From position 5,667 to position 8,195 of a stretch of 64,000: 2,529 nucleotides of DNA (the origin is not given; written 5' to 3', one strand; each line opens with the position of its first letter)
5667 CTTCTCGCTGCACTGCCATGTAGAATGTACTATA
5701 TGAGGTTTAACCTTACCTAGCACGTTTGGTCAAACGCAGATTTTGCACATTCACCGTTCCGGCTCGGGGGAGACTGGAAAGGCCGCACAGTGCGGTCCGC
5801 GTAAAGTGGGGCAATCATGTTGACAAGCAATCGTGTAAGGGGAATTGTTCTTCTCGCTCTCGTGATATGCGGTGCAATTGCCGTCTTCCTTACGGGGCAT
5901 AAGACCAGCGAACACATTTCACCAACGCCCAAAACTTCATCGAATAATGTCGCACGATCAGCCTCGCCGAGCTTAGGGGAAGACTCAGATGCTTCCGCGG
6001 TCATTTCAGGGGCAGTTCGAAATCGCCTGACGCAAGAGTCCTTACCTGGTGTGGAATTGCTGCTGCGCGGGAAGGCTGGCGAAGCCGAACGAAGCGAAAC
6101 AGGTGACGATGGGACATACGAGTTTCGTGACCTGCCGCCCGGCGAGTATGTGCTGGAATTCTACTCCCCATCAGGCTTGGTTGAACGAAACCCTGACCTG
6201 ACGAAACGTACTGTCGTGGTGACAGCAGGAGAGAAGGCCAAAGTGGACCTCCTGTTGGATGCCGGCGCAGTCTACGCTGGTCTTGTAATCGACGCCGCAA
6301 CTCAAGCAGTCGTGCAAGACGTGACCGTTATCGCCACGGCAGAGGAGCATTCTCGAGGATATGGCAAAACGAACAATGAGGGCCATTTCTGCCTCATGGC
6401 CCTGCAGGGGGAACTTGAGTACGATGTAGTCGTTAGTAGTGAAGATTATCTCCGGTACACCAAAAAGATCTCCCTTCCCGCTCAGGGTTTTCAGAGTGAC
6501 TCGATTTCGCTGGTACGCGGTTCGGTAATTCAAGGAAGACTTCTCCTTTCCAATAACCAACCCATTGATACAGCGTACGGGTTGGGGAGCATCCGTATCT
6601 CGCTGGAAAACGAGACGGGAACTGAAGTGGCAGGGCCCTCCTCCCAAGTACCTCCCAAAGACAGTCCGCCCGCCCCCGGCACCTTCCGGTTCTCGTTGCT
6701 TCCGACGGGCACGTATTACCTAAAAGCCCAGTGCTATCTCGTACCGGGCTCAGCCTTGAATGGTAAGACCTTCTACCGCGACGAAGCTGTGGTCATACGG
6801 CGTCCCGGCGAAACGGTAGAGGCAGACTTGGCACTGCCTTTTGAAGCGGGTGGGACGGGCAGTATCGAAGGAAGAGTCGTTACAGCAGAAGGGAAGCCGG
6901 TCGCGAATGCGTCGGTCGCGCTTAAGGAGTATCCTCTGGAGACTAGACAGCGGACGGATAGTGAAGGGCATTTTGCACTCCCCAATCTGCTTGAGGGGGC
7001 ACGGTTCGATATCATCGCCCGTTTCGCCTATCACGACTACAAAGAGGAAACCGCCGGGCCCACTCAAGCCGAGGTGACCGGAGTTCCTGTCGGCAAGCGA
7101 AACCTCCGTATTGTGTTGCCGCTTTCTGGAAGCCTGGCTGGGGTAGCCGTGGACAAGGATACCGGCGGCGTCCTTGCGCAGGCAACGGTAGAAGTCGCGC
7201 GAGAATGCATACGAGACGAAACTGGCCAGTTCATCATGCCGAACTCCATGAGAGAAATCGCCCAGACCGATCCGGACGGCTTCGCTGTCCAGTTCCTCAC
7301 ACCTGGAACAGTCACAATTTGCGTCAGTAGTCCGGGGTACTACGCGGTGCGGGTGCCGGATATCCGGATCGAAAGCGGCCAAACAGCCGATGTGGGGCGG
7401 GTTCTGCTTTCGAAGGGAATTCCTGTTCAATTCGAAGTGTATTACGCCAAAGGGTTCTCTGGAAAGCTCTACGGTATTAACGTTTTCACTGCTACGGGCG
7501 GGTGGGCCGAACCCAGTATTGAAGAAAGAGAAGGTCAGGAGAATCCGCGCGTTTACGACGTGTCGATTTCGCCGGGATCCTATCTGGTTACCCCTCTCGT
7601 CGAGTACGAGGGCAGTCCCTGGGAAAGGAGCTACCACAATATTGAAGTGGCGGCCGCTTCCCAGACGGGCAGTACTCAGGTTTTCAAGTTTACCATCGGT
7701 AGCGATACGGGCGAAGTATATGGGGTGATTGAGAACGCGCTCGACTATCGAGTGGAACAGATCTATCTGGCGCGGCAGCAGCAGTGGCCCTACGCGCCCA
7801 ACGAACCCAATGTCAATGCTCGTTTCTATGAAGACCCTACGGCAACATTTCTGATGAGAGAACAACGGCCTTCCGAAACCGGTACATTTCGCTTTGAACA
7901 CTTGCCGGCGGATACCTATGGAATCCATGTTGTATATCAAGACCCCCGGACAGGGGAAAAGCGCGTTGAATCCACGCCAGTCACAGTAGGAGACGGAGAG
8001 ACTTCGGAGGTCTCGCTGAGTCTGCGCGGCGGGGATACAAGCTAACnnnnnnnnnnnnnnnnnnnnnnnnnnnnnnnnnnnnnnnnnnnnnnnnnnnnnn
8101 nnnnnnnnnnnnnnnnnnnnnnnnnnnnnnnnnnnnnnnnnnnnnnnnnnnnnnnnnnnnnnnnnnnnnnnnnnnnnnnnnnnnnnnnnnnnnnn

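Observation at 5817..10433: Lower-GC three-gene membrane-protein module of unknown function, probably horizontally acquired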

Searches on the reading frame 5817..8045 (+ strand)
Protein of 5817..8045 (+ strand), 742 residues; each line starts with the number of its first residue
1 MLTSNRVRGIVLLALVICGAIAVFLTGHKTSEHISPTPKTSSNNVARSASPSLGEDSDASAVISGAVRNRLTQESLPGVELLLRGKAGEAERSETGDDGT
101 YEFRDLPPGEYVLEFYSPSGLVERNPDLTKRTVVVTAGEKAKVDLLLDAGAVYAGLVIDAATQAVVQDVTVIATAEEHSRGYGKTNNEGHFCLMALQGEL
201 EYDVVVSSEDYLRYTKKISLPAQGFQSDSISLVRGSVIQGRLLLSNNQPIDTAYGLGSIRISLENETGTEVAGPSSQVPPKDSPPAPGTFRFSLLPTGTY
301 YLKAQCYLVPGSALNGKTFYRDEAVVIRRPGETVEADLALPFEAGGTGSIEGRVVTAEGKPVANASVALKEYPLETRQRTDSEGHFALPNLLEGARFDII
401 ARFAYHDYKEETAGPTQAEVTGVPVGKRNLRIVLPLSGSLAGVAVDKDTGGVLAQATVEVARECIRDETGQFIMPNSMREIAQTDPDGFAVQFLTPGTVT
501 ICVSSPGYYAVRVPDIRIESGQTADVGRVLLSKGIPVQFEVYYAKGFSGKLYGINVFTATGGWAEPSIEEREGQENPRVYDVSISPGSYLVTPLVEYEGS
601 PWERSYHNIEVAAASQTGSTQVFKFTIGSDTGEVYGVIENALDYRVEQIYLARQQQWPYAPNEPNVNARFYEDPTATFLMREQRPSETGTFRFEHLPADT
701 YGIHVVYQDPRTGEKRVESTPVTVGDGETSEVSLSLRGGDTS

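Call 4: search_protein_families(library=pfam, proteins=[window:5817-8045:+], max_evalue=1)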
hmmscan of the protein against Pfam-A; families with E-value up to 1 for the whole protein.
window:5817-8045:+ (742 aa): 14 families
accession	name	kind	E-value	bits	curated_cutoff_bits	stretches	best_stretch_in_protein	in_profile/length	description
PF13620.12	CarboxypepD_reg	-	7.9e-41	138.7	32.3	5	63-145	2-79/82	Carboxypeptidase regulatory-like domain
PF13715.12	CarbopepD_reg_2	-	6.1e-22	77.9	32.2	3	63-115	1-50/88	CarboxypepD_reg-like domain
PF17210.9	SdrD_B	-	1.1e-11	45.3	29.7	1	74-123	22-72/112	SdrD B-like domain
PF17802.7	SpaA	-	2.3e-10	40.9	23.1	1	72-142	12-84/91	Prealbumin-like fold domain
PF09430.16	EMC7_beta-sandw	-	2e-09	38.1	26.6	1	91-118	21-48/122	ER membrane protein complex subunit 7, beta-sandwich domain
PF14686.12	fn3_3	-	3.7e-06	27.1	24.4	1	95-142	31-74/75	Polysaccharide lyase family 4, domain II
PF20598.4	DUF6795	-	6.6e-06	26.8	27.4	1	354-403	4-58/103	Domain of unknown function (DUF6795)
PF23193.1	NOMO_3rd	-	0.0005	20.5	27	0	90-113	59-82/120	NOMO third transthyretin-like domain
PF25020.1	TTR_TEN1-4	-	0.00057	20.2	27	0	350-388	9-47/86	Teneurin TTR-like domain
PF07495.19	Y_Y_Y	-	0.0008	19.7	26.6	1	92-120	21-49/65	Y_Y_Y domain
PF10670.15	DUF4198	-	0.02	15.5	34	0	355-388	153-193/209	Domain of unknown function (DUF4198)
PF23194.1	NOMO_5th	-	0.036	14.9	27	0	170-210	21-62/89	NOMO fifth transthyretin-like domain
PF00775.27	Dioxygenase_C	-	0.087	12.7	27.3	0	345-369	27-51/182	Dioxygenase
PF20625.3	WW_USP8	-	0.37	11.2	23.8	0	688-700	16-28/33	USP8 WW domain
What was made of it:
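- On CarboxypepD_reg domain proteins (PF13620): g1 scores 138.7 bits in 5 stretches (call 4).
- Closest known: Membrane-anchored arrays of CarboxypepD_reg / transthyretin-like beta-sandwich domains. Same: It also touches the EMC7 and NOMO TTR-like models (call 4).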

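Call 5: search_protein_families(library=padloc, proteins=[window:5817-8045:+], max_evalue=1)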
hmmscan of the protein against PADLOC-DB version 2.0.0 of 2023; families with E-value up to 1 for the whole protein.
window:5817-8045:+ (742 aa): 0 families
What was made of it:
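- The PADLOC hits are repeat-level noise, and g1 and g2 hit nothing (call 5).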

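Call 11: find_encoding_contigs(protein=window:5817-8045:+, flank=10000, max_places=6)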
Protein window:5817-8045:+ (742 aa): no gene with exactly this product is on record in the collection.

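Call 30: find_homologous_proteins(query=window:5817-8045:+, max_evalue=0.00001)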
Query window:5817-8045:+ (742 aa): 8 proteins with E <= 0.00001 among 8000 candidates.
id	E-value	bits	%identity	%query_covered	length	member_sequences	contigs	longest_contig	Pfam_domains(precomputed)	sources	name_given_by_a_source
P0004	0.0e+0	1658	100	100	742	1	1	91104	PF13715.13,PF14686.13,PF20598.5,PF17802.8,PF13620.13,PF09430.17,PF22904.4,PF17210.10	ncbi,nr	ncbi:MAG: carboxypeptidase-like regulatory domain-containing protein [Candidatus Hydrogenedentes bac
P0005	3.2e-16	77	28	41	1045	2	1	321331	PF07495.20,PF00595.30,PF17802.8,PF00775.28,PF13620.13,PF17210.10,PF10670.16,PF13715.13,PF02369.23,PF13180.13,PF14686.13,PF20598.5,PF09430.17,PF22904.4,PF13115.12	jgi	jgi:protocatechuate 3,4-dioxygenase beta subunit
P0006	3.0e-13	67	26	72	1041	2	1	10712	PF13715.13,PF25020.2,PF02369.23,PF20598.5,PF04542.21,PF00775.28,PF13620.13,PF08281.19,PF22904.4,PF17210.10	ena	-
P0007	3.4e-12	64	30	26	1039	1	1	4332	PF07495.20,PF07210.19,PF17802.8,PF23193.2,PF13620.13,PF17210.10,PF10670.16,PF13715.13,PF02369.23,PF11974.15,PF14686.13,PF09430.17,PF22904.4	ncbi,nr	ncbi:MAG: carboxypeptidase regulatory-like domain-containing protein, partial [Candidatus Sumerlaeia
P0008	4.6e-10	57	25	44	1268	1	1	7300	PF08308.18,PF17802.8,PF00775.28,PF13620.13,PF17210.10,PF10670.16,PF13715.13,PF25020.2,PF02369.23,PF11974.15,PF14686.13,PF20598.5,PF15976.12,PF09430.17,PF22904.4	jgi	jgi:hypothetical protein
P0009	4.7e-10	57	27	42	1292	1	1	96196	PF07210.19,PF16371.13,PF17802.8,PF00775.28,PF13620.13,PF17210.10,PF17936.8,PF10670.16,PF13715.13,PF25020.2,PF11974.15,PF14686.13,PF20598.5,PF15976.12,PF09430.17,PF22904.4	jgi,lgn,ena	-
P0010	4.2e-9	54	25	67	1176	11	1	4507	PF07210.19,PF17802.8,PF04542.21,PF00775.28,PF13620.13,PF08281.19,PF17210.10,PF13715.13,PF14686.13,PF04545.23,PF09430.17,PF22904.4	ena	-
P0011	1.0e-6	46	26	21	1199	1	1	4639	PF07210.19,PF16371.13,PF08308.18,PF00775.28,PF13620.13,PF17210.10,PF21226.5,PF10670.16,PF13715.13,PF25020.2,PF02369.23,PF11974.15,PF20598.5,PF15976.12,PF09430.17,PF22904.4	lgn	-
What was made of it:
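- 5817..8045 (+): g1: 742-aa protein with an N-terminal signal-anchor helix, a Ser/Pro-rich linker and an array of at least 5-6 CarboxypepD_reg (transthyretin-like beta-sandwich) domains. Only itself plus 25-30% identical repeat-level hits in the protein database (call 30).
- The similarity to those proteins is confined to the generic beta-sandwich repeats at 25-30% identity (call 30).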

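Call 32: find_encoding_contigs(protein=P0004, flank=10000)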
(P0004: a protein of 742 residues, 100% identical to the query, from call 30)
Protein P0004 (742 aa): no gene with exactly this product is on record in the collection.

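Call 44: find_encoding_contigs(protein=P0005, flank=8000, max_places=2)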
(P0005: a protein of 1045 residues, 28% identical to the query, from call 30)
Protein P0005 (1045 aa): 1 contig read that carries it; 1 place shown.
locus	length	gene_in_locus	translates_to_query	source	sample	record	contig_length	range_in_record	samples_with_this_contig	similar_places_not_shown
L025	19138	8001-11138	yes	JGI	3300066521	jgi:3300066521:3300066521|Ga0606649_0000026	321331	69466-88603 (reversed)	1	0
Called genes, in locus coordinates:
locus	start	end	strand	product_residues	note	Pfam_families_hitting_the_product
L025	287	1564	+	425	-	PF13506:Glyco_transf_21, PF00535:Glycos_transf_2, PF13641:Glyco_tranf_2_3, PF03142:Chitin_synth_2, PF13632:Glyco_trans_2_3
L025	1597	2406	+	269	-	-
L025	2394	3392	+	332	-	PF13964:Beta-prop_Calicin, PF24681:Kelch_KLHDC2_KLHL20_DRC7, PF01344:Kelch_1, PF24981:Beta-prop_ATRN-LZTR1, PF24681:Kelch_KLHDC2_KLHL20_DRC7, PF24996:NANM, PF13964:Beta-prop_Calicin, PF01344:Kelch_1, +9 more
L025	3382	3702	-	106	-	PF13783:DUF4177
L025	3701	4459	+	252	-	-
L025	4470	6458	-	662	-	PF07969:Amidohydro_3 (faint), PF01979:Amidohydro_1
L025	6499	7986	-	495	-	-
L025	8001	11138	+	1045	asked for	PF13115:YtkA (faint), PF00775:Dioxygenase_C (faint), PF02369:Big_1 (faint), PF13620:CarboxypepD_reg, PF13620:CarboxypepD_reg, PF13620:CarboxypepD_reg, PF00595:PDZ (weak), PF13180:PDZ_2, +9 more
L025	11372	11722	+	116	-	PF00254:FKBP_C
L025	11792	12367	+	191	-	PF04542:Sigma70_r2, PF08281:Sigma70_r4_2, PF04545:Sigma70_r4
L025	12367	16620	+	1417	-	PF04773:FecR, PF08487:VIT, PF13757:VIT_2 (weak), PF13519:VWA_2 (weak), PF13768:VWA_3 (weak)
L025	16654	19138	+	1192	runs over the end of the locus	PF00069:Pkinase, PF07714:PK_Tyr_Ser-Thr, PF23381:Beta-prop_IFT122_1st, PF24814:WD40_Prp19, PF25174:Beta-prop_THOC3, PF24814:WD40_Prp19, PF25173:Beta-prop_WDR3_1st, PF25175:Beta-prop_WDR5, +11 more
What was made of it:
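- Another lies near an ECF sigma / FecR pair (call 44).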

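Call 45: find_encoding_contigs(protein=P0006, flank=8000, max_places=2)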
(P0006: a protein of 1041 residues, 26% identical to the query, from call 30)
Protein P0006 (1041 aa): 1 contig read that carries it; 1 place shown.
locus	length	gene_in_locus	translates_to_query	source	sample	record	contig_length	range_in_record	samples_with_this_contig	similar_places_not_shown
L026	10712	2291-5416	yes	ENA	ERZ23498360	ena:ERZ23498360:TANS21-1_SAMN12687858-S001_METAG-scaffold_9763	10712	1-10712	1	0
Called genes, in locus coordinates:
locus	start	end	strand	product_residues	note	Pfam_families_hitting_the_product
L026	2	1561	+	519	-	?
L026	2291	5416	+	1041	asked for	PF04542:Sigma70_r2, PF08281:Sigma70_r4_2, PF13620:CarboxypepD_reg, PF13715:CarbopepD_reg_2 (faint), PF17210:SdrD_B (weak), PF22904:NOMO1-like_2nd (faint), PF13620:CarboxypepD_reg, PF13620:CarboxypepD_reg, +4 more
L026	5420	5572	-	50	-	-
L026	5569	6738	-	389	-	-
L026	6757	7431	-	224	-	PF05359:DUF748 (weak)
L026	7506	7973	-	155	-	PF13302:Acetyltransf_3, PF00583:Acetyltransf_1 (weak)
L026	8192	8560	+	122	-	PF03551:PadR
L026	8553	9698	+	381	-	PF07596:SBP_bac_10 (weak)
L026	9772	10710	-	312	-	?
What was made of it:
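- Some distant g1-like proteins carry ECF sigma-70 regions 2 and 4 fused to CarboxypepD_reg arrays (P0006, P0010; calls 30, 45).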

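Call 46: find_encoding_contigs(protein=P0009, flank=8000, max_places=2)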
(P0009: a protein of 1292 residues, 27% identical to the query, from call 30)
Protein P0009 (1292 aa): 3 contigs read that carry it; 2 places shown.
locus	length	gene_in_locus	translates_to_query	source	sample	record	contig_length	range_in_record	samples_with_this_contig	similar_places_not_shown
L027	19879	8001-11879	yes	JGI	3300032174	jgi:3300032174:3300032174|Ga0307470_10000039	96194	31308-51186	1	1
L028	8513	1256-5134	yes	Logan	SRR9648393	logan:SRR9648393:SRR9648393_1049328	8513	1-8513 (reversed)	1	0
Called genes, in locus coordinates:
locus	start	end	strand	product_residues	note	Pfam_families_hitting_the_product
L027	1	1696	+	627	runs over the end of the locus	PF00691:OmpA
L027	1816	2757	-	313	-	PF13578:Methyltransf_24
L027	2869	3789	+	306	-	-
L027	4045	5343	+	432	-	PF13520:AA_permease_2, PF00324:AA_permease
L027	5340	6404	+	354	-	PF00355:Rieske, PF00848:Ring_hydroxyl_A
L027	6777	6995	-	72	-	-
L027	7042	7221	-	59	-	-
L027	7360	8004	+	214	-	PF12796:Ank_2 (weak), PF13606:Ank_3 (faint), PF12796:Ank_2, PF13637:Ank_4 (weak), PF13857:Ank_5, PF00023:Ank (weak)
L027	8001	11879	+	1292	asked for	PF13620:CarboxypepD_reg, PF13620:CarboxypepD_reg, PF13620:CarboxypepD_reg, PF13715:CarbopepD_reg_2, PF13620:CarboxypepD_reg, PF13715:CarbopepD_reg_2 (weak), PF13620:CarboxypepD_reg, PF13715:CarbopepD_reg_2 (weak), +14 more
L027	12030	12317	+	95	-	-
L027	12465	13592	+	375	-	PF00990:GGDEF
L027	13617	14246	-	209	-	-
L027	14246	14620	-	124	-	PF00203:Ribosomal_S19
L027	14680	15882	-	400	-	PF00270:DEAD, PF04851:ResIII (weak), PF00271:Helicase_C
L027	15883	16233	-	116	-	PF10861:DUF2784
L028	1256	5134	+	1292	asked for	PF13620:CarboxypepD_reg, PF13620:CarboxypepD_reg, PF13620:CarboxypepD_reg, PF13715:CarbopepD_reg_2, PF13620:CarboxypepD_reg, PF13715:CarbopepD_reg_2 (weak), PF13620:CarboxypepD_reg, PF13715:CarbopepD_reg_2 (weak), +14 more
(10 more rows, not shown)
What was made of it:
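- Closest known: Membrane-anchored arrays of CarboxypepD_reg / transthyretin-like beta-sandwich domains. Different: They are longer (1039-1292 aa), carry extra domains (PDZ, sigma-70 regions) and have unrelated neighbours (calls 30, 44-46).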

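Call 67: search_protein_families(library=ncbifam, proteins=[window:5817-8045:+], max_evalue=0.01)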
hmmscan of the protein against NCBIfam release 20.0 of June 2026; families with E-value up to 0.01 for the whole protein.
window:5817-8045:+ (742 aa): 2 families
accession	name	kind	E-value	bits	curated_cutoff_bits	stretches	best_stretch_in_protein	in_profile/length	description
NF052345.1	S_layer_anammox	exception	5.2e-10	37.4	1400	2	35-186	1285-1439/1596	Kustd1514 family S-layer glycoprotein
NF058648.1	ECF_sub_HI1622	equivalog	0.0079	16.2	100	0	163-209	38-83/180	NikL family nickel/cobalt ECF transporter subunit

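Call 68: search_protein_families(library=phrogs, proteins=[window:5817-8045:+], max_evalue=0.01)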
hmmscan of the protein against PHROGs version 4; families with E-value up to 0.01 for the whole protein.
window:5817-8045:+ (742 aa): 1 family
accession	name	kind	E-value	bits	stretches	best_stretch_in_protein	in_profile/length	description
phrog_14789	-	unknown function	0.00083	19.9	0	286-306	108-128/163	-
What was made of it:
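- No catalytic, signalling or defence domain (calls 4, 5, 67, 68). There is no nuclease, ATPase, NTPase, TIR, SIR2, protease or other effector-type domain (calls 4, 67, 68).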

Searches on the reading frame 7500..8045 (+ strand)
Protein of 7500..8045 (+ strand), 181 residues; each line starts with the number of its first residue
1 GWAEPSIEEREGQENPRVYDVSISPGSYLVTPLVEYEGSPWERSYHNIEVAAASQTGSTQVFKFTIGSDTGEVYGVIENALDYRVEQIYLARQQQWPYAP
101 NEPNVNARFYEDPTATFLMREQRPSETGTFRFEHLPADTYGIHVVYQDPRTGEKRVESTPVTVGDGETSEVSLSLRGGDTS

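Call 41: search_protein_families(library=pfam, proteins=[window:7500-8045:+], max_evalue=10)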
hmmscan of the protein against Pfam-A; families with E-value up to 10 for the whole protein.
window:7500-8045:+ (181 aa): 2 families
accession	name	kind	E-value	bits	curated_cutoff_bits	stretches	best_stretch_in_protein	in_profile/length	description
PF13620.12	CarboxypepD_reg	-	0.00078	20.2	32.3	1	125-175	35-81/82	Carboxypeptidase regulatory-like domain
PF20625.3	WW_USP8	-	0.029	14.7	23.8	1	127-139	16-28/33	USP8 WW domain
